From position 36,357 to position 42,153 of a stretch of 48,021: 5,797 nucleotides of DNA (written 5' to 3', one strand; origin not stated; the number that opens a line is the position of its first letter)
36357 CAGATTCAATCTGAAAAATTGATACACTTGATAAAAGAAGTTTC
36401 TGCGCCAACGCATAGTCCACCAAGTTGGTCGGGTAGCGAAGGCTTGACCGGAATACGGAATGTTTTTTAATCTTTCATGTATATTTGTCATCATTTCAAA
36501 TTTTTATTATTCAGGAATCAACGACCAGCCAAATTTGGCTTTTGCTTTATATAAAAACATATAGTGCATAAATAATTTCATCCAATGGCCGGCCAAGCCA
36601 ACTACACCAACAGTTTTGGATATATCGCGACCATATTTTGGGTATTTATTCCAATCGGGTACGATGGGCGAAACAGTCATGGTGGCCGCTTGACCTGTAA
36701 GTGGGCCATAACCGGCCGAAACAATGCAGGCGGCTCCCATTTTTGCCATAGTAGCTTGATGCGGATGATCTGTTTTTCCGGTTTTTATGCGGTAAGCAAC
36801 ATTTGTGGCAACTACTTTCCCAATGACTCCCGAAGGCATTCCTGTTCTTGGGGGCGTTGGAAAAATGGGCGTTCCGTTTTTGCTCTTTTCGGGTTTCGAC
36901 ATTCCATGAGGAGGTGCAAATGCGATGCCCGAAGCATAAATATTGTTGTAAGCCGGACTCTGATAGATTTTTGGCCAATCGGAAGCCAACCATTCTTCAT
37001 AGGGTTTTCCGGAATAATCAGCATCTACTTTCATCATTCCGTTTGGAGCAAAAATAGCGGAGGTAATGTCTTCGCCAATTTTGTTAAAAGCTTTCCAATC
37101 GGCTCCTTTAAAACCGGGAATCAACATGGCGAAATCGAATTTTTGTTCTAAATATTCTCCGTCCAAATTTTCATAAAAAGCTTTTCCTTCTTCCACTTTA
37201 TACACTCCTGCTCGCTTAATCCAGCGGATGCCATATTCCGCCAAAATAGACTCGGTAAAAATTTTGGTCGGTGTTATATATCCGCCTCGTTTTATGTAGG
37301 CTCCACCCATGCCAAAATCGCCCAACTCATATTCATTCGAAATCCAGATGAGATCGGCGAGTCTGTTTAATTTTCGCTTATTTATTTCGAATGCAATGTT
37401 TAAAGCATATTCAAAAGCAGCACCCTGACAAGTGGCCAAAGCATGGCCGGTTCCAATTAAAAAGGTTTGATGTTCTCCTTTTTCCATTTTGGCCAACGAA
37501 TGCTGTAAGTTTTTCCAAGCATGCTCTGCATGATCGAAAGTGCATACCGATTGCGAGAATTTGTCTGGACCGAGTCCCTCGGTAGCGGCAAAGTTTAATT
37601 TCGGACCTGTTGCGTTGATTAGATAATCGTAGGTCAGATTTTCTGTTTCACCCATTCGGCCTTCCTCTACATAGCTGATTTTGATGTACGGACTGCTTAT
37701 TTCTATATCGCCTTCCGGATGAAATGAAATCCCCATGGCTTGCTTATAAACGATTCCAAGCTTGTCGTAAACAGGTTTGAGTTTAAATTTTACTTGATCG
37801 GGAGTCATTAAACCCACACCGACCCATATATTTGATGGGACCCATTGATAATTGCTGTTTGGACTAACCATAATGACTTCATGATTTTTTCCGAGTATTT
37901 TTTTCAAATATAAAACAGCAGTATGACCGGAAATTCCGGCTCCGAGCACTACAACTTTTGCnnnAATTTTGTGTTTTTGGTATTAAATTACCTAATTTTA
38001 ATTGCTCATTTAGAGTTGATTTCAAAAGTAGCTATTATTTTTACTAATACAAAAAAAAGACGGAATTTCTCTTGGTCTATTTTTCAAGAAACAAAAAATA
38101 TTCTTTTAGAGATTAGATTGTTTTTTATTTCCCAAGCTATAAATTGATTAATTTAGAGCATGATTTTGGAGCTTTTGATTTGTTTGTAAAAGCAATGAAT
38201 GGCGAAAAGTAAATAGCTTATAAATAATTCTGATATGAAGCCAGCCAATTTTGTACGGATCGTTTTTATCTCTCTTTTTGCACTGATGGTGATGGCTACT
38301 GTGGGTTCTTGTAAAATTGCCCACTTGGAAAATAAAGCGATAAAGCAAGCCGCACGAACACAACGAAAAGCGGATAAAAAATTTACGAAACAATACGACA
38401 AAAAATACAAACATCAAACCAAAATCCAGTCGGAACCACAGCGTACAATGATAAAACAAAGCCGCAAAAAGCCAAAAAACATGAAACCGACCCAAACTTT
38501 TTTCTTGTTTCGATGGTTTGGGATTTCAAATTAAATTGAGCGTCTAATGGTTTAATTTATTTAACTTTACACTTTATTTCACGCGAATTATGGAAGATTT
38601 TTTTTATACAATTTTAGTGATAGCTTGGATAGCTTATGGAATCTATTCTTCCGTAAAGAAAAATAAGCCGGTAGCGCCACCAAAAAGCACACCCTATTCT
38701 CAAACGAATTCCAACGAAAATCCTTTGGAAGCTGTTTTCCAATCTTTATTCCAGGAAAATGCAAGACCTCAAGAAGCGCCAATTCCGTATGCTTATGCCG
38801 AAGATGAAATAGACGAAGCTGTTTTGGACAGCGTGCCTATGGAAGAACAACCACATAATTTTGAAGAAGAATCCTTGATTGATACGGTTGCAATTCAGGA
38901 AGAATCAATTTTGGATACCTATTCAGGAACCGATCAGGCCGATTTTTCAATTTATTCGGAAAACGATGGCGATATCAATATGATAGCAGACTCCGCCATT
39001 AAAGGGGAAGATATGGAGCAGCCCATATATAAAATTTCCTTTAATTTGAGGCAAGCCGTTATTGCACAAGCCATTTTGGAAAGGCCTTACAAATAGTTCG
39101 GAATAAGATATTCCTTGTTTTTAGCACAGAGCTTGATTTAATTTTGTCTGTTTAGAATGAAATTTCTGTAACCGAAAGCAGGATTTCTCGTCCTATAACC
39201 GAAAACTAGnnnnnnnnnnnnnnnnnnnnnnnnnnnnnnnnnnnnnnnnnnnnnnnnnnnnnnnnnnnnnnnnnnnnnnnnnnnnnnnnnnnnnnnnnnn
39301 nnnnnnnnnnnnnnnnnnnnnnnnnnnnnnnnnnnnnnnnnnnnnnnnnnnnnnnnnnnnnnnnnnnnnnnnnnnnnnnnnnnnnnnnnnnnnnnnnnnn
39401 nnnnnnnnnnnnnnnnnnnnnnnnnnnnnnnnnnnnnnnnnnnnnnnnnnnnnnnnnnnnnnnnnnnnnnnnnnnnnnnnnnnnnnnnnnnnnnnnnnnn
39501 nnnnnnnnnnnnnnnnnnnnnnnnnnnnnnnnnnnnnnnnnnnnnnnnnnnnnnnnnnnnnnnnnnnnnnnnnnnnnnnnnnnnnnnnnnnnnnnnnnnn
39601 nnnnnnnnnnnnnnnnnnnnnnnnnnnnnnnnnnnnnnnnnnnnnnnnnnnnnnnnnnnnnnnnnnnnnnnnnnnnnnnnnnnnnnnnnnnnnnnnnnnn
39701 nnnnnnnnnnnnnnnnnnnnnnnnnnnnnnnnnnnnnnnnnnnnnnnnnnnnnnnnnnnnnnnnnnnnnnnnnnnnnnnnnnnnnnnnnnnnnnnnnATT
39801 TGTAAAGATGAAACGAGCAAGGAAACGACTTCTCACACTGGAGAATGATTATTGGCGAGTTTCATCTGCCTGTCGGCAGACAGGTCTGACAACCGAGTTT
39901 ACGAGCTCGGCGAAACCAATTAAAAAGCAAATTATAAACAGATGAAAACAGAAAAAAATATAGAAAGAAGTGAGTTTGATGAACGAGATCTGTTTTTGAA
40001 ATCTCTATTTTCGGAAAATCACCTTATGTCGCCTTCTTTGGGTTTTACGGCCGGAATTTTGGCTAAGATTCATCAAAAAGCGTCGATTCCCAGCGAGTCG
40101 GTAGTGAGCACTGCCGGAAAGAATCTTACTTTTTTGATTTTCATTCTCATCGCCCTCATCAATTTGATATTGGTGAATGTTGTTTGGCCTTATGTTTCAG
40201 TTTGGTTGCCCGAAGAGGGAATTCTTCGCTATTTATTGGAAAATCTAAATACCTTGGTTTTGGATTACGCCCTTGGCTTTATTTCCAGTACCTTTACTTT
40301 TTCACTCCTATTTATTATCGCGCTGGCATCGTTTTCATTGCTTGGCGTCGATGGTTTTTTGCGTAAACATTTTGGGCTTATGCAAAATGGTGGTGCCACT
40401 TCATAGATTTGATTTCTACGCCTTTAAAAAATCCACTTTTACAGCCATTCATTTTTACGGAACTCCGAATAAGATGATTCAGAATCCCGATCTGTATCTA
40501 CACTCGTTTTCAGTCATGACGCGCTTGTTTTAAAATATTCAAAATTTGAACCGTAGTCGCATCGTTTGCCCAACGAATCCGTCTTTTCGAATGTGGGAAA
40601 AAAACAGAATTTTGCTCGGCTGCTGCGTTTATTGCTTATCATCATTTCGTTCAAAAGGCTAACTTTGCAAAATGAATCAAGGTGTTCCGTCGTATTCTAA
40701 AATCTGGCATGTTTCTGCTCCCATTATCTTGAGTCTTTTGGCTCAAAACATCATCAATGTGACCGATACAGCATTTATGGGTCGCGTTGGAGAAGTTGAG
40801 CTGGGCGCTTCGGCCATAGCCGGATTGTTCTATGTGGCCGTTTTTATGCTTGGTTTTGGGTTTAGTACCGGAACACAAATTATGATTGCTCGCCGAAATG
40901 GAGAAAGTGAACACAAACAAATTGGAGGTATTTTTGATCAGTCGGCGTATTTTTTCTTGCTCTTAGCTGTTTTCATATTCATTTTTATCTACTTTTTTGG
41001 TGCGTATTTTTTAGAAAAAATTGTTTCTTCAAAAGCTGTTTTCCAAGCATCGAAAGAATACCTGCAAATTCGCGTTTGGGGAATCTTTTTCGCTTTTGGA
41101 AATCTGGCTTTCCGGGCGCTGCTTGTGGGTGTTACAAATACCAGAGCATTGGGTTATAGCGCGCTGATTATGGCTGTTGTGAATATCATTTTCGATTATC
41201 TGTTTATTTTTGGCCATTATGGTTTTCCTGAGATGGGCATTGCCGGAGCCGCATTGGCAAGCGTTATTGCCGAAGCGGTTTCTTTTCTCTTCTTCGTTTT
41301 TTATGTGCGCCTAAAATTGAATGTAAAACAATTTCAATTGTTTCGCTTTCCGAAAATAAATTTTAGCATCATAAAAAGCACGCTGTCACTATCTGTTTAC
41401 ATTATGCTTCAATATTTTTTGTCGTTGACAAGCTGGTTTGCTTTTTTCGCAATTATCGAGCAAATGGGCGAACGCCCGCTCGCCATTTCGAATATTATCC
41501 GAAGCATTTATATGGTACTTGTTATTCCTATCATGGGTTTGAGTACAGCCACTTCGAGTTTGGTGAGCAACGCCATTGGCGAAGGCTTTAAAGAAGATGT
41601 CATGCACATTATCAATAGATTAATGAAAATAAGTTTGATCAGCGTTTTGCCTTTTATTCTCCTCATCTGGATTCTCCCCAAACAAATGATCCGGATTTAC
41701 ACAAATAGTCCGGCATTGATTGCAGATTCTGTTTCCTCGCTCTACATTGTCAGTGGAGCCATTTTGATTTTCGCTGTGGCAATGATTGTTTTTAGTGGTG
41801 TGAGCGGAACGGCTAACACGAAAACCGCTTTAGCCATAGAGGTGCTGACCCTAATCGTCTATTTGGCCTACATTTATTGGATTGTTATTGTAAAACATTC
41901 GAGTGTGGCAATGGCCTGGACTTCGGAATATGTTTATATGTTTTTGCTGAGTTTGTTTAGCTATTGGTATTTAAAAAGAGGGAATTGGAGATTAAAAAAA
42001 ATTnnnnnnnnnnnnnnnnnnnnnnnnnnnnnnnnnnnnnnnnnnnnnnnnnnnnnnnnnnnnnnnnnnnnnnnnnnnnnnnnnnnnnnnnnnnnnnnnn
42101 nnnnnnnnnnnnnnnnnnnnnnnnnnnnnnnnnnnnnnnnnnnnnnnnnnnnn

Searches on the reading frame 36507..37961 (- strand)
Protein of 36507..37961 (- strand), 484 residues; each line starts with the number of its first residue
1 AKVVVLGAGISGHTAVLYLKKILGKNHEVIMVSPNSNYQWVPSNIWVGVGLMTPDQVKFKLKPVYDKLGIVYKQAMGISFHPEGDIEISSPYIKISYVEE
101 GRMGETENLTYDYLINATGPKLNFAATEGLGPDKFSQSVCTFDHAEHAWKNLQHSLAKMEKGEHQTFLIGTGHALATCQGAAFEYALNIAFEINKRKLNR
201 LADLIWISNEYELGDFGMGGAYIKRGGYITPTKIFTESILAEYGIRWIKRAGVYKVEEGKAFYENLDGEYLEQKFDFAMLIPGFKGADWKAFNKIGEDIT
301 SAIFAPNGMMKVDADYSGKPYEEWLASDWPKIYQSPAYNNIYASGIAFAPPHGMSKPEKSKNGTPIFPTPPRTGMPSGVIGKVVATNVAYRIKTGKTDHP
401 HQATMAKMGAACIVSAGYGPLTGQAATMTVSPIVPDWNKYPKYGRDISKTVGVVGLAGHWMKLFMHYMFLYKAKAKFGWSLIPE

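Call 56: search_protein_families(library=pfam, proteins=[window:36507-37961:-], max_evalue=0.00001)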
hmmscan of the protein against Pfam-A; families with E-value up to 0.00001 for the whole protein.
window:36507-37961:- (484 aa): 1 family
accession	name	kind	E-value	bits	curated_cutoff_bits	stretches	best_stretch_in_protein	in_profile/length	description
PF07992.20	Pyr_redox_2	-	3.6e-07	30.3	26.1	1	2-146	2-134/291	Pyridine nucleotide-disulphide oxidoreductase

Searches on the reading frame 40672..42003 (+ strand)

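Call 56: search_protein_families(library=pfam, proteins=[window:40672-42003:+], max_evalue=0.00001)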
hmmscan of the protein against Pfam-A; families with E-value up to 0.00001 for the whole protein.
window:40672-42003:+ (444 aa): 1 family
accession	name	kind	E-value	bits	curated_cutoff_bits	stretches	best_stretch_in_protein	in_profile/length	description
PF01554.23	MatE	-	3.4e-44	150.8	24.9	2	17-177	1-161/161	MatE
